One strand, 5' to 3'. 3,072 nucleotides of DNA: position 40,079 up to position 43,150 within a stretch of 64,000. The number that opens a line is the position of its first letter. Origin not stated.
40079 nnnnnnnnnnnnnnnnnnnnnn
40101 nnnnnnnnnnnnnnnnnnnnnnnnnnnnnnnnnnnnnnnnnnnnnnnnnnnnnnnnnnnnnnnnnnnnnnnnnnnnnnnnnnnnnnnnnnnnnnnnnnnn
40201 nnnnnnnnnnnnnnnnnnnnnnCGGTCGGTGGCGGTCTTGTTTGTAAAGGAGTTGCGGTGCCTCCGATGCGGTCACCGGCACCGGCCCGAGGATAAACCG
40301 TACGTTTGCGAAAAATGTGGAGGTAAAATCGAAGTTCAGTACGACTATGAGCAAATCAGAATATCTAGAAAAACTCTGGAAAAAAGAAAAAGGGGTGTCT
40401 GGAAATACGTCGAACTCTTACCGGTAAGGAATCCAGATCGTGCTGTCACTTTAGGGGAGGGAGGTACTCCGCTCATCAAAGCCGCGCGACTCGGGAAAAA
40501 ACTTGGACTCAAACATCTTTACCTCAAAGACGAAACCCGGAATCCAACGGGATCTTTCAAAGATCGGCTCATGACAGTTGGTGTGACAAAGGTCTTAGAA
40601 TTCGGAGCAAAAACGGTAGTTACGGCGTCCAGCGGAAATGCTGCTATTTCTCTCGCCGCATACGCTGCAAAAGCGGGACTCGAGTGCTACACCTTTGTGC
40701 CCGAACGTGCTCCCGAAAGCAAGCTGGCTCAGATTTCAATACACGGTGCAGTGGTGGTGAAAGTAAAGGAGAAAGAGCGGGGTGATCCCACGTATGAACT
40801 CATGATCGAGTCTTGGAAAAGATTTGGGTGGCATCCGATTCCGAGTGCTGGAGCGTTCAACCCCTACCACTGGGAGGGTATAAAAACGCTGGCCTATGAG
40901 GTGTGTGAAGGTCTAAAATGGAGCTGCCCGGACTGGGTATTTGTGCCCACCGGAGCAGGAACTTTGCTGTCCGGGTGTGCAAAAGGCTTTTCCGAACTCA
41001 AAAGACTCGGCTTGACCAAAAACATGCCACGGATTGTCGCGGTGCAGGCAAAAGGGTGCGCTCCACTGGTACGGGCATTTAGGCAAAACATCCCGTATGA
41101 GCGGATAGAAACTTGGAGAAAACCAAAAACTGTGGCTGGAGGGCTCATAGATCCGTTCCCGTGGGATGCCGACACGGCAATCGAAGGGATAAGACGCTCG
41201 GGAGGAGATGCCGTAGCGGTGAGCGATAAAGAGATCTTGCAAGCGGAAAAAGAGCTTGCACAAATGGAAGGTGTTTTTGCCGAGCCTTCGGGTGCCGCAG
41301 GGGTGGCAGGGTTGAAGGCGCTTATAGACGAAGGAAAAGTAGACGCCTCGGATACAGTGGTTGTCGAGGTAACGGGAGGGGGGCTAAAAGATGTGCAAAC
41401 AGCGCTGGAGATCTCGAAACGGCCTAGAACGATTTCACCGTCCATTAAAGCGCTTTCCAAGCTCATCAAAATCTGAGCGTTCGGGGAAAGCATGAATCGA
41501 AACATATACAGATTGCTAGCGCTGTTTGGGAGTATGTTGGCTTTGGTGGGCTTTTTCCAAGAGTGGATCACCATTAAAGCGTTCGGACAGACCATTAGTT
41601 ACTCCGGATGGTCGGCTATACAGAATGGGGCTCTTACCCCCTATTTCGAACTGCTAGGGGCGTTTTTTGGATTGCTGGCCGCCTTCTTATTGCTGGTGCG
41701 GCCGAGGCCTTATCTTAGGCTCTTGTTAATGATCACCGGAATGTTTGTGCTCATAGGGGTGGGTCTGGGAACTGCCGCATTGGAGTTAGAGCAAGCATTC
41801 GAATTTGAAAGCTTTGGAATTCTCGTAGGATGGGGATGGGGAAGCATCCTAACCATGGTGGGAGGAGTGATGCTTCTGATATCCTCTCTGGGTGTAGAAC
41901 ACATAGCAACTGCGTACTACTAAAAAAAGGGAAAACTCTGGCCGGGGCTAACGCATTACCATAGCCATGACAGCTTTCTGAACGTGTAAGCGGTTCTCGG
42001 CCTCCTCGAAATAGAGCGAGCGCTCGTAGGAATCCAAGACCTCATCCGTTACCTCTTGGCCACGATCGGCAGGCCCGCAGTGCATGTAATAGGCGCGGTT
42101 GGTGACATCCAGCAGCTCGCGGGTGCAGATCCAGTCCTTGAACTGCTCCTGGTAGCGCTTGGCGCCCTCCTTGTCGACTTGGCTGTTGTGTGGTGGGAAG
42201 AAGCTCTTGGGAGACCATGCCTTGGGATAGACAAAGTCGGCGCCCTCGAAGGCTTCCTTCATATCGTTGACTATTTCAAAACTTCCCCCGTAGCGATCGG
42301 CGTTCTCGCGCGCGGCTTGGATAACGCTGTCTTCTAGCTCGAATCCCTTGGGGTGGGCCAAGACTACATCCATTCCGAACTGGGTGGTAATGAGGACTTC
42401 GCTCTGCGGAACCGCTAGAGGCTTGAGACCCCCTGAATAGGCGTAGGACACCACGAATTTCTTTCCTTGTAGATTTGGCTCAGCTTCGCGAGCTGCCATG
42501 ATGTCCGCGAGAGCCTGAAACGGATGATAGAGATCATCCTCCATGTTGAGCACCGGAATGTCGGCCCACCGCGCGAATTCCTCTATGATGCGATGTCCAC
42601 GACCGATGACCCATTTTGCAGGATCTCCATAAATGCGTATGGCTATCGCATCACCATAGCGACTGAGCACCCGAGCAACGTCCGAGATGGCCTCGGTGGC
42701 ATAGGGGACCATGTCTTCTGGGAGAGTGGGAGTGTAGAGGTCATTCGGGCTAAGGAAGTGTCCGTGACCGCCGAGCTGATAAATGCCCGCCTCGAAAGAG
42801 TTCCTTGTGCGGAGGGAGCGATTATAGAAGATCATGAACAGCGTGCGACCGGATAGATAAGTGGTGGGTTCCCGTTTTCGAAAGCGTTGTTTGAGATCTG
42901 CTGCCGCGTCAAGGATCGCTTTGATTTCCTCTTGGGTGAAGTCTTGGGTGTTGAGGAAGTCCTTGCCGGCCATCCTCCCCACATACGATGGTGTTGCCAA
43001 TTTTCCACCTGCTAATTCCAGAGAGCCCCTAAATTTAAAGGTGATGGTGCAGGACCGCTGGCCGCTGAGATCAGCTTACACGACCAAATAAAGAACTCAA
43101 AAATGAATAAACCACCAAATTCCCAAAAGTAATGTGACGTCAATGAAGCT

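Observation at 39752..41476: Stand-alone CARF-like mini-protein in an operon with a zinc-ribbon ThrC-family PLP enzyme, divergent from a membrane-anchored HTH regulator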

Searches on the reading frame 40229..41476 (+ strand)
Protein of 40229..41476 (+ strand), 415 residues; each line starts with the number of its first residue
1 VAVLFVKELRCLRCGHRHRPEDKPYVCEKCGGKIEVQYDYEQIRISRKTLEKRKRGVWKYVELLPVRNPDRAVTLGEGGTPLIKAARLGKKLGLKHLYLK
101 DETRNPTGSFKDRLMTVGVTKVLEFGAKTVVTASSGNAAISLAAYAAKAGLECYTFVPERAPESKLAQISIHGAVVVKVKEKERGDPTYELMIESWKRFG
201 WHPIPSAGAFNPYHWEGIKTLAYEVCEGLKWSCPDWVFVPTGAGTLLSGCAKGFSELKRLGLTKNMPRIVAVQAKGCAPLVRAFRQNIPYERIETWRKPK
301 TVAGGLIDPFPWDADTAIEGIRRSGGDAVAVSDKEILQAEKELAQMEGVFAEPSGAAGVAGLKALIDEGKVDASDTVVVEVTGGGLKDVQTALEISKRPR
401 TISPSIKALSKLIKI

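Call 3: search_protein_families(library=pfam, proteins=[window:40229-41476:+], max_evalue=1)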
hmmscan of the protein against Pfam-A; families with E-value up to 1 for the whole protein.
window:40229-41476:+ (415 aa): 6 families
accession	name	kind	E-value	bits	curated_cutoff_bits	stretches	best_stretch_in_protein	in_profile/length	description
PF00291.31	PALP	-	4e-78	263.2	35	1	73-383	1-295/295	Pyridoxal-phosphate dependent enzyme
PF23455.1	DUF7129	-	0.00038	20.6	30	1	11-34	14-37/45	Domain of unknown function (DUF7129)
PF08271.17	Zn_Ribbon_TF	-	0.022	14.7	29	1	10-37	2-32/43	TFIIB zinc-binding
PF01155.25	HypA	-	0.34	11.4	28.9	1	8-33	70-95/112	Hydrogenase/urease nickel incorporation, metallochaperone, hypA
PF07282.18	Cas12f1-like_TNB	-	0.39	11.3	26.3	1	10-32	30-48/60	Cas12f1-like, TNB domain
PF13248.11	Zn_ribbon_3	-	0.46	10.5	27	1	8-34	2-26/26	zinc-ribbon domain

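Call 4: search_protein_families(library=ncbifam, proteins=[window:40229-41476:+], max_evalue=1)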
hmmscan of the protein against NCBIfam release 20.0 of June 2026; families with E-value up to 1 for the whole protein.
window:40229-41476:+ (415 aa): 52 families (the best 25 are shown)
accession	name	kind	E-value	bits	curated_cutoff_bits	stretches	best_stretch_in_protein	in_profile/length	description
NF006050.0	PRK08197.1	equivalog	1.3e-103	347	303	1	4-391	4-387/406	threonine synthase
NF004170.0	PRK05638.1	equivalog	5e-84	282.4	421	1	9-389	2-359/442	threonine synthase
TIGR00260.1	thrC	equivalog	1.9e-63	214.7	167.1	1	57-388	1-338/340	threonine synthase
NF005035.0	PRK06450.1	equivalog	4.8e-62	209.7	301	1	9-387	4-336/338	threonine synthase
NF006205.0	PRK08329.1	equivalog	5e-56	190.2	358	1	9-387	2-345/347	threonine synthase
NF004996.0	PRK06381.1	equivalog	1.3e-50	172.2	266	1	78-384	14-317/319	threonine synthase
NF006390.0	PRK08639.1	equivalog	3.3e-26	92.2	421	1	80-398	26-326/418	threonine ammonia-lyase IlvA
TIGR01127.1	ilvA_1Cterm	equivalog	1.1e-24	87.2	378.75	1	80-390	1-289/380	threonine ammonia-lyase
NF006094.0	PRK08246.1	subfamily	1.6e-24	86.9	331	1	80-364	24-284/310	serine/threonine dehydratase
TIGR03844.1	cysteate_syn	equivalog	3.9e-24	85.2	324.9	1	9-396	3-390/398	cysteate synthase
TIGR02079.1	THD1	equivalog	7e-21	74.5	440.55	1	80-398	17-318/410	threonine ammonia-lyase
TIGR03945.1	PLP_SbnA_fam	equivalog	1.7e-18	66.8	349.95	2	79-277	7-204/304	2,3-diaminopropionate biosynthesis protein SbnA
NF045641.2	BHydaspDhtseBhcB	equivalog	3e-18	66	550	1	80-385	21-304/312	beta-hydroxyaspartate dehydratase BhcB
NF004771.0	PRK06110.1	equivalog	3.9e-18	65.6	317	1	78-386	20-307/323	threonine dehydratase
NF006389.0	PRK08638.1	equivalog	1.5e-17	63.5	453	1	79-390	27-318/333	bifunctional threonine ammonia-lyase/L-serine ammonia-lyase TdcB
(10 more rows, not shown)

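Call 35: search_solved_structures(query=window:40229-41476:+, max_evalue=1e-10, show_alignments=2)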
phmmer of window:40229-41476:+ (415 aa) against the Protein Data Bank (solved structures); distinct sequences matched with E-value up to 1e-10: 11.
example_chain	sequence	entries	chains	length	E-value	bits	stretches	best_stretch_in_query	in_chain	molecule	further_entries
2zsj_A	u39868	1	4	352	5.9e-65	223.3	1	58-411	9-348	Threonine synthase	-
2d1f_A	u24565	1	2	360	2.3e-58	201.5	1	59-395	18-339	Threonine synthase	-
6cgq_A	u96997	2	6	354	1.2e-54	189.3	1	57-403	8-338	Threonine synthase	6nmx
1uim_A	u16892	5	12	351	1.7e-54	188.8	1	58-409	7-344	Threonine Synthase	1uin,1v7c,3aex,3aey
1e5x_A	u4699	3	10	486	5.7e-32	114.6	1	53-394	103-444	THREONINE SYNTHASE | THREONINE SYNTHASE 1, CHLOROPLASTIC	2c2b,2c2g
6lut_A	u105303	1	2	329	2.5e-14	56.5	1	80-388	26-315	Probable serine racemase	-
8y1j_A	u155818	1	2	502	2.1e-12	50.1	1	80-380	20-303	L-threonine dehydratase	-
5cvc_A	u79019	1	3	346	5e-12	48.9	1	79-373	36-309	Serine racemase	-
2rkb_A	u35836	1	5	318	1e-11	47.9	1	80-385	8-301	Serine dehydratase-like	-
4h27_A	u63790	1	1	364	1.2e-11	47.6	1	80-257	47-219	L-serine dehydratase/L-threonine deaminase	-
5ohx_A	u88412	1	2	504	1.2e-11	47.6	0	76-276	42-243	Cystathionine beta-synthase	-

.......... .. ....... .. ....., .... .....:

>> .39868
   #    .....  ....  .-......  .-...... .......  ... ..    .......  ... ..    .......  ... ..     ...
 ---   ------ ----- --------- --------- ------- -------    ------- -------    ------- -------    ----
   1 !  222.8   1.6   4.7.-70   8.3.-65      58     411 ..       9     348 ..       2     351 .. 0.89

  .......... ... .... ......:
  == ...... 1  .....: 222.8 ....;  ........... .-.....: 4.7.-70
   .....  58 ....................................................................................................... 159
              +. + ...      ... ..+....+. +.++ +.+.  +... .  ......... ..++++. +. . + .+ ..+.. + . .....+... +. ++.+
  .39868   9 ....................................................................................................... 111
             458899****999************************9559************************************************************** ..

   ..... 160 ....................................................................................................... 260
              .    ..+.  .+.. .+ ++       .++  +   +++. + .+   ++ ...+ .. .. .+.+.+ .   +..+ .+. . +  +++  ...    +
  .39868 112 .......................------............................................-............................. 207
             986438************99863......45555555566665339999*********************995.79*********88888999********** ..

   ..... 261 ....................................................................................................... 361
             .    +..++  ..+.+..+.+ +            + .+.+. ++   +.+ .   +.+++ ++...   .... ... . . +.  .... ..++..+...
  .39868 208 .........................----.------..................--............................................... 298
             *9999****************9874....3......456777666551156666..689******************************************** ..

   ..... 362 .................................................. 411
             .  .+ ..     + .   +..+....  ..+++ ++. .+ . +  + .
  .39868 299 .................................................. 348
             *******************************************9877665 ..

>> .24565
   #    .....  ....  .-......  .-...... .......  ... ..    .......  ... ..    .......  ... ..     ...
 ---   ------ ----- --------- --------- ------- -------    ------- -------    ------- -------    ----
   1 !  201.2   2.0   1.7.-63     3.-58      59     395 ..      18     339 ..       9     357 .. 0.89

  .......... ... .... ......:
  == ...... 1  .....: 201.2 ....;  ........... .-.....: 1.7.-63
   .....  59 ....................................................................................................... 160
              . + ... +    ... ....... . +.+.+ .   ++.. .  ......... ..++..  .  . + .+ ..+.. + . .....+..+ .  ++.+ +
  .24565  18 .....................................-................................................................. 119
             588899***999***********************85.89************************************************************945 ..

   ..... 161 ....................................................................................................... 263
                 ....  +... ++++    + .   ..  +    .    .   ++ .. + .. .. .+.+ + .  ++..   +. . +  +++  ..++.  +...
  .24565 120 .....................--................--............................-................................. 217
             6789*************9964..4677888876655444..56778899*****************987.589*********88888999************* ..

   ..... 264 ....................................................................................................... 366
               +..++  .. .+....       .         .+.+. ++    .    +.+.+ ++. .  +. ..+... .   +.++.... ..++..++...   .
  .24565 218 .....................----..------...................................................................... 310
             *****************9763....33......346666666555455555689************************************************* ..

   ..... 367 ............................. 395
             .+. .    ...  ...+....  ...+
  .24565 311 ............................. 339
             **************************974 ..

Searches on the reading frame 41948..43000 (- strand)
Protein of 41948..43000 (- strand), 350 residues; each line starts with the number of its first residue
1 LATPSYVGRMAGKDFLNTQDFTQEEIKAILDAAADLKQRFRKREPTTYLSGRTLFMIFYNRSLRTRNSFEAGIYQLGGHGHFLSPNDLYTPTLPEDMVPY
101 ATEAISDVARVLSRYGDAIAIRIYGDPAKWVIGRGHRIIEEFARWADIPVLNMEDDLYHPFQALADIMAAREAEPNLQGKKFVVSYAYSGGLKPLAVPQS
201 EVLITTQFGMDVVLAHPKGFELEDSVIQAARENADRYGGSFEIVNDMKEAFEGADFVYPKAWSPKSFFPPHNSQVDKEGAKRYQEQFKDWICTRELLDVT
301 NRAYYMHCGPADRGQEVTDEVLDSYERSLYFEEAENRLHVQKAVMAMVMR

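Call 67: search_protein_families(library=pfam, proteins=[window:41948-43000:-], max_evalue=0.00001)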
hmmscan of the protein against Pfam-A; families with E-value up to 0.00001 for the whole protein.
window:41948-43000:- (350 aa): 2 families
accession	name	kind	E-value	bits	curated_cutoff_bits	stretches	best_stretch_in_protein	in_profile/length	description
PF02729.26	OTCace_N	-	1.2e-39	136.2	29.9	1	13-172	1-148/148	Aspartate/ornithine carbamoyltransferase, carbamoyl-P binding domain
PF00185.30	OTCace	-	9.2e-34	117.2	29.4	1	197-347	15-156/157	Aspartate/ornithine carbamoyltransferase, Asp/Orn binding domain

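Call 76: search_protein_families(library=ncbifam, proteins=[window:41948-43000:-], max_evalue=1e-10)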
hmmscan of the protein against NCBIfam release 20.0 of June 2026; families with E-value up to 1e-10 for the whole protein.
window:41948-43000:- (350 aa): 15 families
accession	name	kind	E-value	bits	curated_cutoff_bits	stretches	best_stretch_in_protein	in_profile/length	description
NF003384.0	PRK04523.1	equivalog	1.3e-81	274.2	288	1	12-349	3-333/336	N-acetylornithine carbamoyltransferase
NF001986.0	PRK00779.1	subfamily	1.6e-72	244.2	306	1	10-349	3-304/307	ornithine carbamoyltransferase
TIGR00658.1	orni_carb_tr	equivalog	9.1e-71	238.5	280.85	1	13-349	1-303/304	ornithine carbamoyltransferase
TIGR04384.1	putr_carbamoyl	exception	2.6e-61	207.6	500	1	14-349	1-307/330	putrescine carbamoyltransferase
NF011380.0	PRK14805.1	equivalog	3.5e-52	177.4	421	1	13-349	2-300/302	ornithine carbamoyltransferase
NF005538.0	PRK07200.1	equivalog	1.9e-50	172.1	453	1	9-339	18-366/396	knotted carbamoyltransferase YgeW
TIGR03316.1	ygeW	equivalog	6.4e-48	163.6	500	1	9-340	15-364/391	knotted carbamoyltransferase YgeW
NF003286.0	PRK04284.1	subfamily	7e-39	133.8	515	1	12-346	6-327/332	ornithine carbamoyltransferase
NF011379.0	PRK14804.1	equivalog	1.6e-33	116.1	373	1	146-346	118-306/311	ornithine carbamoyltransferase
NF009213.0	PRK12562.1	subfamily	1.2e-32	113.7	559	1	12-347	6-330/334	ornithine carbamoyltransferase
NF002470.0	PRK01713.1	equivalog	1e-31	110.6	545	1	13-263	8-235/334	ornithine carbamoyltransferase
TIGR00670.1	asp_carb_tr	equivalog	2.5e-30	105.6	236.95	1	14-349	2-303/304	aspartate carbamoyltransferase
NF002032.1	PRK00856.1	equivalog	7.8e-30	104.1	263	1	13-349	1-297/297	aspartate carbamoyltransferase catalytic subunit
NF006046.0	PRK08192.1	equivalog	2.5e-19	69.7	512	1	10-349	4-317/339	aspartate carbamoyltransferase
NF008853.0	PRK11891.1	equivalog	5.3e-17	61.5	560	1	14-349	90-398/430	aspartate carbamoyltransferase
